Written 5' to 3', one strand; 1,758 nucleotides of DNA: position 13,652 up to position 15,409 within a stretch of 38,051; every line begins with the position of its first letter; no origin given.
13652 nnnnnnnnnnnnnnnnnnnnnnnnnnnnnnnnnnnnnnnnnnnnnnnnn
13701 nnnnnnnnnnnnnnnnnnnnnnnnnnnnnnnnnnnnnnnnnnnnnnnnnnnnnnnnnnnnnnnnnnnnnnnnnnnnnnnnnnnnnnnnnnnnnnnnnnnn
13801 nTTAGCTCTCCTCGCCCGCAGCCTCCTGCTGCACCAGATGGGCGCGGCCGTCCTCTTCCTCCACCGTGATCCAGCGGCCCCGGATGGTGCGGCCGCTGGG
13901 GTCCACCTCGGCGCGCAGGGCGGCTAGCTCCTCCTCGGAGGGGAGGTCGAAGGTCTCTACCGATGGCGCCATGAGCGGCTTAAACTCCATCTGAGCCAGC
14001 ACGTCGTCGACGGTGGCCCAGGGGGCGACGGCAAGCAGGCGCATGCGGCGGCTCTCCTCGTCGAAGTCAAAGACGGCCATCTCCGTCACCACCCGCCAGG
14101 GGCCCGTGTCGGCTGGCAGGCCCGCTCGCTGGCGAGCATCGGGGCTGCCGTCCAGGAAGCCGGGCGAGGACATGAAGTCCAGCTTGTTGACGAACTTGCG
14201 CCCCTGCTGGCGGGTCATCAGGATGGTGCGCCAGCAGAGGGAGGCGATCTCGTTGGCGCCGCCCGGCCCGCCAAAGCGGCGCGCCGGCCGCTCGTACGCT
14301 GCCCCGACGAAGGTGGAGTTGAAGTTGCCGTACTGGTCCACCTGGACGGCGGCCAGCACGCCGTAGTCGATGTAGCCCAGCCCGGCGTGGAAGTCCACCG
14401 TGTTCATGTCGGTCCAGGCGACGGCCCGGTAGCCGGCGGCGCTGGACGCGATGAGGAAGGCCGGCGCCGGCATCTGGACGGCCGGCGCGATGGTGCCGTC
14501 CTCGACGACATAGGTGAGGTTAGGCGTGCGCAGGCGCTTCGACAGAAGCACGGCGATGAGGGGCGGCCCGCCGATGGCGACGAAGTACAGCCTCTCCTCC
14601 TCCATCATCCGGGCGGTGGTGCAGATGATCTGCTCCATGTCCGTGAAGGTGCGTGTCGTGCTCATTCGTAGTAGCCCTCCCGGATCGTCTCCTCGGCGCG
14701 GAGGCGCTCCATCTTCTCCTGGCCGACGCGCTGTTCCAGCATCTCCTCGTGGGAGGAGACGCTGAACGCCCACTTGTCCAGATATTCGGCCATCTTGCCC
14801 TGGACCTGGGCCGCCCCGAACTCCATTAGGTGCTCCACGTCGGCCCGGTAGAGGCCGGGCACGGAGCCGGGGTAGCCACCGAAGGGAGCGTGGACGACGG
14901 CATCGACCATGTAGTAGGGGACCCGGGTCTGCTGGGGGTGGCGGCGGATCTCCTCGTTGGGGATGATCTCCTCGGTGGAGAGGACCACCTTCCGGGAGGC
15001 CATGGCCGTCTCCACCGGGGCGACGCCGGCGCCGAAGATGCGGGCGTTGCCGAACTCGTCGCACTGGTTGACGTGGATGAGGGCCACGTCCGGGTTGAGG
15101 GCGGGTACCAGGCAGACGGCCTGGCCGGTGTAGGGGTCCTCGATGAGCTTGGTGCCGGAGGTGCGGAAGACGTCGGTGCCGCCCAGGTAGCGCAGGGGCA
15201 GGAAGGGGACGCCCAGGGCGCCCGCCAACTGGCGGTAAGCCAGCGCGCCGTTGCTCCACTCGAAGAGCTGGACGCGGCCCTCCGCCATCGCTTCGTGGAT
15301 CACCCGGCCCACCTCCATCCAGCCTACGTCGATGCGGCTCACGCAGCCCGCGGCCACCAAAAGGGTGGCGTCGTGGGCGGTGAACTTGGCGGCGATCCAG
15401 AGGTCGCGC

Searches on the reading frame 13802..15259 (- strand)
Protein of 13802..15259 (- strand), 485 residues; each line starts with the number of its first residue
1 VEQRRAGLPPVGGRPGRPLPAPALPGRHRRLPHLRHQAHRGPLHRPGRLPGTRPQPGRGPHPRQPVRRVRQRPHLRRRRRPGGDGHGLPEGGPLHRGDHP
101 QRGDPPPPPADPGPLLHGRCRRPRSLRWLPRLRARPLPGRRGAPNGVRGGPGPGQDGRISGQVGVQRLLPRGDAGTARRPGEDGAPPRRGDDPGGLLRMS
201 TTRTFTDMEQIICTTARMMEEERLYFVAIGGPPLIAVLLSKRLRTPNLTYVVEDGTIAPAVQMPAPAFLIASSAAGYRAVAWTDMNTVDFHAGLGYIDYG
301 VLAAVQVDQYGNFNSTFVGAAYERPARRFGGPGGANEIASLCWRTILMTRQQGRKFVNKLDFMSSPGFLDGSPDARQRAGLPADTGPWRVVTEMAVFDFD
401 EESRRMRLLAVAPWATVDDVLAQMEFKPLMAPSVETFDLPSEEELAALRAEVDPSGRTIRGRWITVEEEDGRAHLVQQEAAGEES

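Call 8: search_protein_families(library=pfam, proteins=[window:13802-15259:-], max_evalue=0.001)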
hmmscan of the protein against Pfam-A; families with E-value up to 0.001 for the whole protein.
window:13802-15259:- (485 aa): 1 family
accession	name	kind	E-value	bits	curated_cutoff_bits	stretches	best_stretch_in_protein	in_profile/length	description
PF01144.29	CoA_trans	-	9.1e-14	51.8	23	1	294-422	98-216/217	Coenzyme A transferase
